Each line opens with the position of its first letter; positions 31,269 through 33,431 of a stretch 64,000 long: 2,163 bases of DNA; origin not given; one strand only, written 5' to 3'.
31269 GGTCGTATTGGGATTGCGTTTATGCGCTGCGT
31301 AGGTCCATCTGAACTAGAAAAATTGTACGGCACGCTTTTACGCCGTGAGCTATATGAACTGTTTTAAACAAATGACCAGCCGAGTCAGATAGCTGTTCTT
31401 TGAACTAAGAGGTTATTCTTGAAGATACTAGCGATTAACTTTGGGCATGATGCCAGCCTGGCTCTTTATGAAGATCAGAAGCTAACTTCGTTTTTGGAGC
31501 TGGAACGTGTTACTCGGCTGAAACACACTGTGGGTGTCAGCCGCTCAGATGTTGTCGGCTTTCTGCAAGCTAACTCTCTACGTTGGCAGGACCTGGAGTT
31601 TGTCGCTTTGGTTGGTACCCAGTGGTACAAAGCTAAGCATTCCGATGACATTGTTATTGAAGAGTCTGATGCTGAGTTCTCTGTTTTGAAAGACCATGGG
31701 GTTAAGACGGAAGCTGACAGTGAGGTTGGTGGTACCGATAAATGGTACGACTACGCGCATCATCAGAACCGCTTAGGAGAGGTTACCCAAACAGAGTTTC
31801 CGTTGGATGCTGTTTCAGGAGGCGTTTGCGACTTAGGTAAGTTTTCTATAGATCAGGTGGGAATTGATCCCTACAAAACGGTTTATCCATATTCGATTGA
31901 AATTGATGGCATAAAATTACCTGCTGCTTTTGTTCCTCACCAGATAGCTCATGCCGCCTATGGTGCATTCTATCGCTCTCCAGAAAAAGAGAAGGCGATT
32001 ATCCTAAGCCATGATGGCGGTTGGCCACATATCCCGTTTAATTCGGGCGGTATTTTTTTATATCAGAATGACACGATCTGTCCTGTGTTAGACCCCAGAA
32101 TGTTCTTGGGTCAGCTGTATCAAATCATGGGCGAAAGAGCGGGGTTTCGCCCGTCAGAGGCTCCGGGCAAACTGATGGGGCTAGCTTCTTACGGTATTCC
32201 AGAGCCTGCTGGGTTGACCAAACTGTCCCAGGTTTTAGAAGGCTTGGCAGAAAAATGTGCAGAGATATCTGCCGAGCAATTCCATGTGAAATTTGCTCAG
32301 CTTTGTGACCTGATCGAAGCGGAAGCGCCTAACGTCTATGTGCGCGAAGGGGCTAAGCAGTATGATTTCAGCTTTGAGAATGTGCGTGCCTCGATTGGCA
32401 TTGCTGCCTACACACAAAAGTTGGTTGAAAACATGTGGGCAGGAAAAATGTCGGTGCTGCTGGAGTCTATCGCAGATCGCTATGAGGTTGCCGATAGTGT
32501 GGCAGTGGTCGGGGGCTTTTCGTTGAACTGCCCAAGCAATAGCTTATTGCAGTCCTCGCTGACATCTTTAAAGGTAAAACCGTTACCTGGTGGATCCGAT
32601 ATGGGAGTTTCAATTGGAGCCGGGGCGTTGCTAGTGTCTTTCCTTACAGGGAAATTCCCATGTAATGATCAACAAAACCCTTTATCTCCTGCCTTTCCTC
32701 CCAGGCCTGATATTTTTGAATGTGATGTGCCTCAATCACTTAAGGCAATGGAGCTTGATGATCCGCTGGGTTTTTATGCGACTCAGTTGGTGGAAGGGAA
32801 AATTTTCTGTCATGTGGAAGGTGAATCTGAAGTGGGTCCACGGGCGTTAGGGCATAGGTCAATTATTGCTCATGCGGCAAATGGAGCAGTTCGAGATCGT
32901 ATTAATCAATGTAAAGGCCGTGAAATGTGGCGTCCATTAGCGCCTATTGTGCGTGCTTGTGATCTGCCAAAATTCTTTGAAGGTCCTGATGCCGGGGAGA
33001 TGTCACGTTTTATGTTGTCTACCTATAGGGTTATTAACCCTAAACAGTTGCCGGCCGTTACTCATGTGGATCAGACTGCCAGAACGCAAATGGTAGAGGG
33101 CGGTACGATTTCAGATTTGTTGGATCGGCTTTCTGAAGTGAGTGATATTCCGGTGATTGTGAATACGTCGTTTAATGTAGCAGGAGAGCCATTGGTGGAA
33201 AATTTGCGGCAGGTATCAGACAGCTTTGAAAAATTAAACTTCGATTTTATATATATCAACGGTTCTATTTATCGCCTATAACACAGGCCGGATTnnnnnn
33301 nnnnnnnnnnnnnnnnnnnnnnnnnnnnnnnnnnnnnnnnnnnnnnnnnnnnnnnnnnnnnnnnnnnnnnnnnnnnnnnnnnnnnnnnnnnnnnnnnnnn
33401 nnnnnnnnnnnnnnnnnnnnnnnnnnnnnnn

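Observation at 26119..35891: Eight-gene fliS-fleQ island: probable flagellin glycosylation system with an unusual tailoring set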

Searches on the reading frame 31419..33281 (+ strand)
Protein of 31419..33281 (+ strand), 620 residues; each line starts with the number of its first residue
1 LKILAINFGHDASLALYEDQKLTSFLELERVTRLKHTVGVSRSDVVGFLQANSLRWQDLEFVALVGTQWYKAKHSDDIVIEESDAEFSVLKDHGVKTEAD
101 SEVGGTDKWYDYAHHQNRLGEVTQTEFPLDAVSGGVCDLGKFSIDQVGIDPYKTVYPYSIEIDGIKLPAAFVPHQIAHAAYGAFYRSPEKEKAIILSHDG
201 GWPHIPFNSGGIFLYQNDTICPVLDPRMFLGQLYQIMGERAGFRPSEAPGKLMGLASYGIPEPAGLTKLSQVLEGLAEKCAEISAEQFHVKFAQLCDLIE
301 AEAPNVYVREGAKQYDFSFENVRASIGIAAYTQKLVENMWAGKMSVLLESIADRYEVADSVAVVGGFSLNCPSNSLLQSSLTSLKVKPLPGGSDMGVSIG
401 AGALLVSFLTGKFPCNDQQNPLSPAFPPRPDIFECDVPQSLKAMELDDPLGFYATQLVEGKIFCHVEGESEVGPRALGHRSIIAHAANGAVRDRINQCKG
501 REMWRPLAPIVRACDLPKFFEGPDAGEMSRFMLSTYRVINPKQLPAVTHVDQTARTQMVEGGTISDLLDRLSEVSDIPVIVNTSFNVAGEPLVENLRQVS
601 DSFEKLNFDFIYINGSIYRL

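Call 3: search_protein_families(library=pfam, proteins=[window:31419-33281:+], max_evalue=0.01)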
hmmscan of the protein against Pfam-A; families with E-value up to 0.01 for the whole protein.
window:31419-33281:+ (620 aa): 3 families
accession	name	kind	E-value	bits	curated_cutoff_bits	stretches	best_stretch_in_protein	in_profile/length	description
PF16861.10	Carbam_trans_C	-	5.4e-45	153.4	27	1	454-617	1-167/170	Carbamoyltransferase C-terminus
PF02543.21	Carbam_trans_N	-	1e-18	68.3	24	1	3-401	2-344/346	Carbamoyltransferase N-terminus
PF01300.24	Sua5_yciO_yrdC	-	0.001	19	25.1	0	482-605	19-145/178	Telomere recombination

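Call 5: search_protein_families(library=ncbifam, proteins=[window:31419-33281:+], max_evalue=0.001)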
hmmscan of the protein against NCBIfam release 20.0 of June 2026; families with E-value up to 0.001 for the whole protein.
window:31419-33281:+ (620 aa): 1 family
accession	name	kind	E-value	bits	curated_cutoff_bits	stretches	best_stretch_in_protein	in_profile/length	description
NF041651.1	nodul_NodU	equivalog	1.5e-28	100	1000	1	328-595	273-532/556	nodulation protein NodU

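Call 10: find_homologous_proteins(query=window:31419-33281:+)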
Query window:31419-33281:+ (620 aa): 411 proteins with E <= 0.001 among 8000 candidates; the best 120 are listed.
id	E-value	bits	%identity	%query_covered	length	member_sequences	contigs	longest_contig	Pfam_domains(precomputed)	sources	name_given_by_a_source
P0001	0.0e+0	1276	89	100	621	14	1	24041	PF02543.22,PF16861.11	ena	-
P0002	3.1e-284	963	67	100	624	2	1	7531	PF02543.22,PF16861.11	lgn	-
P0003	9.4e-279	944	66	100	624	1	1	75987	PF02543.22,PF16861.11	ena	-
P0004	1.7e-276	937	66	100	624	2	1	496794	PF02543.22,PF16861.11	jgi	-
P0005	1.4e-275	934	66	100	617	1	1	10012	PF02543.22,PF16861.11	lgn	-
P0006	2.6e-262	890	62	100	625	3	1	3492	PF02543.22,PF16861.11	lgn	-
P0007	3.3e-207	708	53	100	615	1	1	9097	PF02543.22,PF16861.11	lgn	-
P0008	1.9e-198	679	52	100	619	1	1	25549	PF02543.22,PF16861.11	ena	-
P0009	2.5e-196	672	50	100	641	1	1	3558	PF02543.22,PF16861.11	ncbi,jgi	jgi:carbamoyltransferase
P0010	7.4e-193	661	50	100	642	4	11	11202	PF02543.22,PF16861.11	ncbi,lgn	-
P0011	6.8e-192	658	50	100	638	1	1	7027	PF02543.22,PF16861.11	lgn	-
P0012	1.6e-159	551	44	100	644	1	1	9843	PF02543.22,PF16861.11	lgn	-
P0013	4.4e-159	549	44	100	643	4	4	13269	PF02543.22,PF16861.11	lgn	-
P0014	1.7e-158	547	45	100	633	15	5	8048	PF02543.22,PF16861.11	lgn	-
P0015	8.7e-157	542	44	99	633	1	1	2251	PF02543.22,PF16861.11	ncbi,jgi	jgi:carbamoyltransferase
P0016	4.9e-150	519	43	100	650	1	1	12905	PF02543.22,PF16861.11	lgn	-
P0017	7.3e-131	456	39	100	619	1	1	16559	PF02543.22,PF16861.11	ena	-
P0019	2.2e-116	408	39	100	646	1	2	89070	PF02543.22,PF16861.11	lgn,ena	-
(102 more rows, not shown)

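Call 11: find_encoding_contigs(protein=P0001, flank=10000, max_places=2)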
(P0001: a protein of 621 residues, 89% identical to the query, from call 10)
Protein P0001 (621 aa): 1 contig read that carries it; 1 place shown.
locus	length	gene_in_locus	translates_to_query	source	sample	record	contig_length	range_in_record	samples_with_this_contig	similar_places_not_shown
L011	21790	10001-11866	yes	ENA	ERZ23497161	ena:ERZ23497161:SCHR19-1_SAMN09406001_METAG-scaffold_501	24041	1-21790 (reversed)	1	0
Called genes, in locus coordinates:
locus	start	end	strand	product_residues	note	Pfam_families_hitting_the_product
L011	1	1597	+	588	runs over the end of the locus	PF00669:Flagellin_N, PF00700:Flagellin_C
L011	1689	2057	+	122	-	-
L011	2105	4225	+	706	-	PF02465:FliD_N, PF07196:Flagellin_IN (weak), PF07195:FliD_C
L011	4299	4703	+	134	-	PF02561:FliS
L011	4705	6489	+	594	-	PF00515:TPR_1 (faint), PF07719:TPR_2 (faint), PF13181:TPR_8 (faint), PF13414:TPR_11 (faint), PF13424:TPR_12 (faint), PF13428:TPR_14 (faint), PF13431:TPR_17 (faint), PF13844:Glyco_transf_41, +1 more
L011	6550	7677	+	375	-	PF01041:DegT_DnrJ_EryC1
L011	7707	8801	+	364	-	PF01408:GFO_IDH_MocA, PF02894:GFO_IDH_MocA_C, PF22725:GFO_IDH_MocA_C3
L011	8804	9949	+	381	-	PF02655:ATP-grasp_3 (weak), PF13535:ATP-grasp_4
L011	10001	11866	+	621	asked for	PF02543:Carbam_trans_N, PF16861:Carbam_trans_C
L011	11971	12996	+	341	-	PF04055:Radical_SAM, PF13186:SPASM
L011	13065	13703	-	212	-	PF05175:MTS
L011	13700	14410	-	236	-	PF05721:PhyH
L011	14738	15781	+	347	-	PF13578:Methyltransf_24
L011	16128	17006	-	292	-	PF00483:NTP_transferase, PF12804:NTP_transf_3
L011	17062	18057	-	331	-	PF01073:3Beta_HSD, PF01370:Epimerase, PF02719:Polysacc_synt_2, PF04321:RmlD_sub_bind, PF16363:GDP_Man_Dehyd, PF07993:NAD_binding_4 (weak)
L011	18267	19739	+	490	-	PF06490:FleQ, PF00158:Sigma54_activat, PF14532:Sigma54_activ_2, PF07728:AAA_5, PF25601:AAA_lid_14, PF02954:HTH_8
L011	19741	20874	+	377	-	PF00512:HisKA, PF02518:HATPase_c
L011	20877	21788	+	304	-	?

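Call 12: find_encoding_contigs(protein=P0004, flank=10000, max_places=2)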
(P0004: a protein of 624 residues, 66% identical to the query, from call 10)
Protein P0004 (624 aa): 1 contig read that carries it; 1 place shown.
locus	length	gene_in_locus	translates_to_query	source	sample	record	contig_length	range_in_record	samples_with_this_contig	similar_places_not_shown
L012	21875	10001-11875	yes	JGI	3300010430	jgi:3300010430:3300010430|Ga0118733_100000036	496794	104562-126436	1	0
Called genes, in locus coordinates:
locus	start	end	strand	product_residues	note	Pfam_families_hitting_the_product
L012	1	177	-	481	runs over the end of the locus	PF06490:FleQ, PF00158:Sigma54_activat, PF14532:Sigma54_activ_2, PF07728:AAA_5 (weak), PF25601:AAA_lid_14, PF18024:HTH_50 (faint), PF02954:HTH_8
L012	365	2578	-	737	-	PF00072:Response_reg, PF00990:GGDEF, PF00563:EAL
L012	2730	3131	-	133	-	PF02561:FliS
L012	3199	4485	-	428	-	PF03692:CxxCxxCC (weak), PF27117:FliB_C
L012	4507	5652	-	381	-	PF00155:Aminotran_1_2 (weak), PF01041:DegT_DnrJ_EryC1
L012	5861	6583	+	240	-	PF00117:GATase, PF07722:Peptidase_C26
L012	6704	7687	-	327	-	PF00037:Fer4 (faint), PF12838:Fer4_7 (weak), PF13484:Fer4_16 (weak)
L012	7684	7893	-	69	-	-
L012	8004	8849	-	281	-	PF01370:Epimerase (weak), PF05368:NmrA, PF13460:NAD_binding_10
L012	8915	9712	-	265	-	PF06764:DUF1223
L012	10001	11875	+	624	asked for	PF02543:Carbam_trans_N, PF16861:Carbam_trans_C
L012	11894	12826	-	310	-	PF00487:FA_desaturase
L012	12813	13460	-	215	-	PF05175:MTS (weak)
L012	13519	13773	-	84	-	PF00550:PP-binding (weak)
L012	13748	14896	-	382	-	PF01408:GFO_IDH_MocA, PF22725:GFO_IDH_MocA_C3, PF02894:GFO_IDH_MocA_C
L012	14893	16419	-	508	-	PF00501:AMP-binding, PF13193:AMP-binding_C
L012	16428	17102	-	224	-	PF25084:LbH_EIF2B (weak), PF00132:Hexapep (faint), PF14602:Hexapep_2 (faint), PF25087:GMPPB_C (faint)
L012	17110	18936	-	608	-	-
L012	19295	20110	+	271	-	PF00669:Flagellin_N, PF00700:Flagellin_C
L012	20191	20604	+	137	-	PF03646:FlaG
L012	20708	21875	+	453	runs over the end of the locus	PF02465:FliD_N, PF07195:FliD_C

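Call 13: find_encoding_contigs(protein=P0003, flank=10000, max_places=2)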
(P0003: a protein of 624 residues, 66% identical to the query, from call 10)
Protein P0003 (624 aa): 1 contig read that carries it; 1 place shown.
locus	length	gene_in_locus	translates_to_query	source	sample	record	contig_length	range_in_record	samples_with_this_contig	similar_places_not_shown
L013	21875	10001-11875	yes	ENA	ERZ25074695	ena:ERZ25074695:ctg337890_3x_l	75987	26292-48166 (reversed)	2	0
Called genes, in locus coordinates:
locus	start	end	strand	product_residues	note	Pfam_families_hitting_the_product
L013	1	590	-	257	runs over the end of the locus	-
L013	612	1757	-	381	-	PF00155:Aminotran_1_2 (weak), PF01041:DegT_DnrJ_EryC1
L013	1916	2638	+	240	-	PF00117:GATase, PF07722:Peptidase_C26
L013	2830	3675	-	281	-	PF01073:3Beta_HSD (weak), PF01370:Epimerase, PF05368:NmrA, PF16363:GDP_Man_Dehyd (weak), PF13460:NAD_binding_10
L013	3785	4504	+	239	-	PF00440:TetR_N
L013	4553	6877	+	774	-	PF03176:MMPL, PF00873:ACR_tran (faint), PF02460:Patched (weak), PF03176:MMPL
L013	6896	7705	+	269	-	PF07044:DUF1329 (weak), PF17131:TP_0789-like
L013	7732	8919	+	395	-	-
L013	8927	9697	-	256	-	PF06764:DUF1223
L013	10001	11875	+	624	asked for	PF02543:Carbam_trans_N, PF16861:Carbam_trans_C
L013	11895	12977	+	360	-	PF04055:Radical_SAM, PF13186:SPASM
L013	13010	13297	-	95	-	-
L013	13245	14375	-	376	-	PF01408:GFO_IDH_MocA, PF22725:GFO_IDH_MocA_C3, PF02894:GFO_IDH_MocA_C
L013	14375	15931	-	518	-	PF00501:AMP-binding, PF13193:AMP-binding_C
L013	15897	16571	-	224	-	PF00132:Hexapep (faint), PF25084:LbH_EIF2B (weak), PF14602:Hexapep_2 (faint), PF25087:GMPPB_C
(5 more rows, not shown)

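Call 32: find_related_loci(query=A1, collection=genome_contigs, flank=10000)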
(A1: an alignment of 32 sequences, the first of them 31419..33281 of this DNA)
Query A1 (620 aa) in genome_contigs; peptide patterns used: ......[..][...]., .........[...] (x = any residue, [..] = any of these).
600 stretches matched a pattern (row limit reached: there are more); 559 encode a relative of the query (tblastn E <= 1e-3); the best 80 are kept; 80 distinct loci.
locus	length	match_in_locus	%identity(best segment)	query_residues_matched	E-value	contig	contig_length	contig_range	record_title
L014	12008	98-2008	39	1-619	1e-115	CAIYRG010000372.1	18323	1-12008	MAG: uncultured Alphaproteobacteria bacterium isolate Umea_bin-10413 genome assembly, contig: bin-10413:372/524, whole g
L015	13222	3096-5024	32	1-615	3e-69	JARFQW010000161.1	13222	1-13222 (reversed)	MAG: Gammaproteobacteria bacterium isolate MAG_Ve_Sed_34 k141_6272909, whole genome shotgun sequence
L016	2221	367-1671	37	192-618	5e-71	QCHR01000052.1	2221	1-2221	Prochlorococcus sp. AG-402-G06 Ga0171860_152, whole genome shotgun sequence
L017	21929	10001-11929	31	1-615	4e-65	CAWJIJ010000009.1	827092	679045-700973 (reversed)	MAG: uncultured Gammaproteobacteria bacterium isolate MFD03804.bin.1.13 genome assembly, contig: contig_7928, whole geno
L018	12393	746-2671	29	1-615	2e-65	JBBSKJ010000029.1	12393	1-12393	MAG: Micropepsales bacterium isolate LS4_metabat2.329 LS4_metabat2.329_K_825500_L_12393_cov_13.9305, whole genome shotgu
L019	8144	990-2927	30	1-616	5e-64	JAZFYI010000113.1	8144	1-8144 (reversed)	MAG: Gammaproteobacteria bacterium isolate MT5bin.26 MT5bin.26_113, whole genome shotgun sequence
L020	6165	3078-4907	30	1-595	5e-64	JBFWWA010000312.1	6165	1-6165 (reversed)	MAG: Planctomycetaceae bacterium isolate CA_2019_TPBS_106 NODE_45942_length_6165_cov_2.496522_TPBS, whole genome shotgun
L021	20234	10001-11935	30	1-615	4e-63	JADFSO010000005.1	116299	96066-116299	MAG: Proteobacteria bacterium isolate B92T3L11 B92T3L11_NODE38, whole genome shotgun sequence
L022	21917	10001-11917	30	1-618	2e-62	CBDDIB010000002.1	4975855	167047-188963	MAG: Alphaproteobacteria bacterium isolate 7448a1ac-87b9-4237-a118-df8c98a982b6 genome assembly, contig: contig_2, whole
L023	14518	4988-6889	29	1-614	7e-61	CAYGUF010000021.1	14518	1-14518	MAG TPA_asm: uncultured Flavobacteriaceae bacterium isolate ERP117304_co2_98 genome assembly, contig: NODE_3386_length_1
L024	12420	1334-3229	29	1-613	5e-61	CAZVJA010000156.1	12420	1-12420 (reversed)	MAG TPA_asm: uncultured Planctomycetaceae bacterium isolate binchicken_co74_29 genome assembly, contig: NODE_9629_length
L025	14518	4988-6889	29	1-614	7e-61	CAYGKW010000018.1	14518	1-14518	MAG TPA_asm: uncultured Rhizobiaceae bacterium isolate ERP117304_co1_149 genome assembly, contig: NODE_4069_length_14518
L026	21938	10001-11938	30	1-616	6e-60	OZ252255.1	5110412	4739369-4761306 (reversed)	MAG: Inquilinaceae bacterium isolate 34d7c57b-c46d-4362-b7ad-d9942087cf57 genome assembly, chromosome: 1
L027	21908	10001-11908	30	1-615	2e-59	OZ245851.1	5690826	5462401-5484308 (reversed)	MAG: Alphaproteobacteria bacterium isolate f9579e00-a57b-4436-9f3a-59dce60a56f0 genome assembly, chromosome: 1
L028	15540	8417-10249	30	1-598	3e-58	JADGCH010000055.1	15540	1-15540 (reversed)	MAG: Magnetococcales bacterium isolate nWRX1bin3 nWRX1_bin3_NODE_55_length_15540_cov_68.310881, whole genome shotgun seq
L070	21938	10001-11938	29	1-620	4e-49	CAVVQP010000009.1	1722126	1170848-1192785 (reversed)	MAG: uncultured Actinomycetota bacterium isolate MFD02671.bin.2.58 genome assembly, contig: contig_31397, whole genome s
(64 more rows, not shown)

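Call 34: find_encoding_contigs(protein=P0008, flank=10000, max_places=1)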
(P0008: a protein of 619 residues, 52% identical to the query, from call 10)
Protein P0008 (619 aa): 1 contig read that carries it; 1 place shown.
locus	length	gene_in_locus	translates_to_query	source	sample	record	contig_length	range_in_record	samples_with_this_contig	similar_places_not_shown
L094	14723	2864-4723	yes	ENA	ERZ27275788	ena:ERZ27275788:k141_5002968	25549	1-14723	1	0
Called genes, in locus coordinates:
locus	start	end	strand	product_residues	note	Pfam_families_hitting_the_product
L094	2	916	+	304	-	?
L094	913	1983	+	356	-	PF01073:3Beta_HSD, PF01370:Epimerase, PF02719:Polysacc_synt_2, PF04321:RmlD_sub_bind, PF16363:GDP_Man_Dehyd, PF07993:NAD_binding_4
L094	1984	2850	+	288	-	PF00483:NTP_transferase, PF12804:NTP_transf_3 (weak)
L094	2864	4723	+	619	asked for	PF02543:Carbam_trans_N, PF16861:Carbam_trans_C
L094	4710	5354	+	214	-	PF05175:MTS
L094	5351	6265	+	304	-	PF00487:FA_desaturase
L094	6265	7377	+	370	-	PF00155:Aminotran_1_2 (weak), PF01041:DegT_DnrJ_EryC1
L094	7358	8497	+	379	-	PF02655:ATP-grasp_3 (weak)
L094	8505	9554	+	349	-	PF01408:GFO_IDH_MocA, PF02894:GFO_IDH_MocA_C, PF22725:GFO_IDH_MocA_C3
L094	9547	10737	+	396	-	-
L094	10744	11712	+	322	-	-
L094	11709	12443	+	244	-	PF05050:Methyltransf_21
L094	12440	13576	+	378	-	PF00534:Glycos_transf_1, PF13692:Glyco_trans_1_4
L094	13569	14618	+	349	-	PF04321:RmlD_sub_bind (weak), PF01073:3Beta_HSD, PF01370:Epimerase, PF02719:Polysacc_synt_2, PF07993:NAD_binding_4 (weak), PF13460:NAD_binding_10, PF16363:GDP_Man_Dehyd, PF08485:Polysacc_syn_2C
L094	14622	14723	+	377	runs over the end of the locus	PF01370:Epimerase, PF04321:RmlD_sub_bind (faint), PF07993:NAD_binding_4 (faint), PF14667:Polysacc_synt_C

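Call 35: find_encoding_contigs(protein=P0010, flank=10000, max_places=2)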
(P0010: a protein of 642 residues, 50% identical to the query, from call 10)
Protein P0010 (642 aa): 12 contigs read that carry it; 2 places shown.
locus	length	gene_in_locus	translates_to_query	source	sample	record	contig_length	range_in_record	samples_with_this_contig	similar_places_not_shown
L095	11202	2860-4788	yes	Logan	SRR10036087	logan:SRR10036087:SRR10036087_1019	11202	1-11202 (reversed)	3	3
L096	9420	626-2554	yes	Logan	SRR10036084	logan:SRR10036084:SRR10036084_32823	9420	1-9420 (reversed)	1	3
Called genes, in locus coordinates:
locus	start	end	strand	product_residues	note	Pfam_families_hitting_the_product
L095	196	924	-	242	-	PF00535:Glycos_transf_2, PF13632:Glyco_trans_2_3 (faint), PF13641:Glyco_tranf_2_3 (faint)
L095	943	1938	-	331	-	PF01073:3Beta_HSD, PF01370:Epimerase, PF02719:Polysacc_synt_2, PF04321:RmlD_sub_bind, PF07993:NAD_binding_4 (faint), PF13460:NAD_binding_10 (weak), PF16363:GDP_Man_Dehyd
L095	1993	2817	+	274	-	PF00535:Glycos_transf_2, PF13641:Glyco_tranf_2_3 (weak)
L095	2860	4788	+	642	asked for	PF02543:Carbam_trans_N, PF16861:Carbam_trans_C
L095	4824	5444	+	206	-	PF05175:MTS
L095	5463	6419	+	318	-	PF00487:FA_desaturase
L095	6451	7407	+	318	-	-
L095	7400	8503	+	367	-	PF01041:DegT_DnrJ_EryC1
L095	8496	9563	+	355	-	PF01408:GFO_IDH_MocA, PF02894:GFO_IDH_MocA_C, PF22725:GFO_IDH_MocA_C3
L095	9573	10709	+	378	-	-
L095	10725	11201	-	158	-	?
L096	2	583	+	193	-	?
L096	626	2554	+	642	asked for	PF02543:Carbam_trans_N, PF16861:Carbam_trans_C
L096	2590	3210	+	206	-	PF05175:MTS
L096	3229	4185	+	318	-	PF00487:FA_desaturase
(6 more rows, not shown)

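Call 36: find_encoding_contigs(protein=P0013, flank=10000, max_places=2)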
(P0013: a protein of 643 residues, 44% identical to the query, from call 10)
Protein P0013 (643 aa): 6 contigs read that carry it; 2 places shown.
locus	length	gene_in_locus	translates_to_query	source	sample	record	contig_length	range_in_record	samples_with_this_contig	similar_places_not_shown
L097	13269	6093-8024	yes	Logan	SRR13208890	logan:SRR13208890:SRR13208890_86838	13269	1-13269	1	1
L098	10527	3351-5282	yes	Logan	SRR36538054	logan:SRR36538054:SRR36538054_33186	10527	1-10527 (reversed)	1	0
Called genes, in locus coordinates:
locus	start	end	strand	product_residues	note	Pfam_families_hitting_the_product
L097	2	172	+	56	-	?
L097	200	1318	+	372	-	PF01041:DegT_DnrJ_EryC1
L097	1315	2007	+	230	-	PF25084:LbH_EIF2B (weak), PF25087:GMPPB_C (faint), PF00132:Hexapep (weak), PF14602:Hexapep_2 (weak)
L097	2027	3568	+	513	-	PF00501:AMP-binding, PF13193:AMP-binding_C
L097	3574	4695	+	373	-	PF01408:GFO_IDH_MocA, PF22725:GFO_IDH_MocA_C3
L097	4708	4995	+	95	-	-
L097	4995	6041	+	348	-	PF04055:Radical_SAM, PF13186:SPASM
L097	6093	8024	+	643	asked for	PF02543:Carbam_trans_N, PF16861:Carbam_trans_C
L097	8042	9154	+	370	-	PF13578:Methyltransf_24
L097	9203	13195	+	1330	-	PF00535:Glycos_transf_2, PF13641:Glyco_tranf_2_3 (weak), PF14559:TPR_19 (weak), PF18922:DUF5672, PF05050:Methyltransf_21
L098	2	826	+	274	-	?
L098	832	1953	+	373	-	PF01408:GFO_IDH_MocA, PF22725:GFO_IDH_MocA_C3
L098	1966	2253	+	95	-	-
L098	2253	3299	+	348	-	PF04055:Radical_SAM, PF13186:SPASM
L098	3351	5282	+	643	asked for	PF02543:Carbam_trans_N, PF16861:Carbam_trans_C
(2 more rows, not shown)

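Call 37: find_encoding_contigs(protein=P0019, flank=10000, max_places=1)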
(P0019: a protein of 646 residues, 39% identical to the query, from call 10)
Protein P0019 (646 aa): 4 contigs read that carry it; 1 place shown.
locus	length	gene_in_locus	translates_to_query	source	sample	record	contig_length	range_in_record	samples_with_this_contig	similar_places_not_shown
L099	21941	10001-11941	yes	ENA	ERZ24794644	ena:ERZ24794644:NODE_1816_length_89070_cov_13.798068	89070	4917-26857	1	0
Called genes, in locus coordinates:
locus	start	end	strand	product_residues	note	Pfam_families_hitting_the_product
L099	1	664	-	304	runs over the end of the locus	PF00005:ABC_tran, PF13304:AAA_21, PF27102:NodI_C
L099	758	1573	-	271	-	PF01578:Cytochrom_C_asm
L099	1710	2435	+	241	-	PF01128:IspD, PF12804:NTP_transf_3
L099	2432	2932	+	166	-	PF02542:YgbB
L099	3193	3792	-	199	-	-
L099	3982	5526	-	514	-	PF13191:AAA_16 (weak), PF13401:AAA_22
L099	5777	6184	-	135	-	-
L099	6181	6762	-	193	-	-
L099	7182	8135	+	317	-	PF01063:Aminotran_4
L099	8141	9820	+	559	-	PF00005:ABC_tran, PF02463:SMC_N (faint), PF13304:AAA_21 (faint), PF12848:ABC_tran_Xtn, PF00005:ABC_tran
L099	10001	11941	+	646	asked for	PF02543:Carbam_trans_N, PF16861:Carbam_trans_C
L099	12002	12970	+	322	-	PF01032:FecCD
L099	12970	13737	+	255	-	PF00005:ABC_tran, PF13304:AAA_21 (faint)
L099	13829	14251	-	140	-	PF00072:Response_reg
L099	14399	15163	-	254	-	PF02654:CobS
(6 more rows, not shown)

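Call 45: search_solved_structures(query=window:31419-33281:+, max_evalue=0.001)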
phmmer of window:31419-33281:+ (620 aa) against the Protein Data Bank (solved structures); distinct sequences matched with E-value up to 0.001: 12.
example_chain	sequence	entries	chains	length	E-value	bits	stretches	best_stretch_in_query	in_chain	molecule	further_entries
7xb6_A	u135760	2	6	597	4.9e-36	127.8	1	172-613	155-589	Carbamoyltransferase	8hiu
3ven_A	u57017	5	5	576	9.1e-35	123.6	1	168-613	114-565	O-carbamoyltransferase TobZ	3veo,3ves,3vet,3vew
3ver_A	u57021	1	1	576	1.7e-34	122.7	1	168-613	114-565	O-carbamoyltransferase TobZ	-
3vf2_A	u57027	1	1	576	3.2e-34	121.8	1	168-613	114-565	O-carbamoyltransferase TobZ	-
3vf4_A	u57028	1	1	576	4.4e-34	121.4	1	168-613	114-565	O-carbamoyltransferase TobZ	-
3vez_A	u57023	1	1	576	9.9e-34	120.2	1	168-613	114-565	O-carbamoyltransferase TobZ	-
3vex_A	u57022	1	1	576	1.1e-33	120.1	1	168-613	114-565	O-carbamoyltransferase TobZ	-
7vyj_A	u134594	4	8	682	5e-29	104.7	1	365-615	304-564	GdmN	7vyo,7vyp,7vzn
7vx0_A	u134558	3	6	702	5.7e-29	104.5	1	365-615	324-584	GdmN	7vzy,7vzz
7vzq_A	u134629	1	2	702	5.9e-29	104.4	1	365-615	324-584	GdmN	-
7vzu_A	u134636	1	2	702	6.6e-29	104.3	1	365-615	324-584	GdmN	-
9s2t_A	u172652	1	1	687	6.5e-26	94.4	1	446-617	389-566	Decarbamoylnovobiocin carbamoyltransferase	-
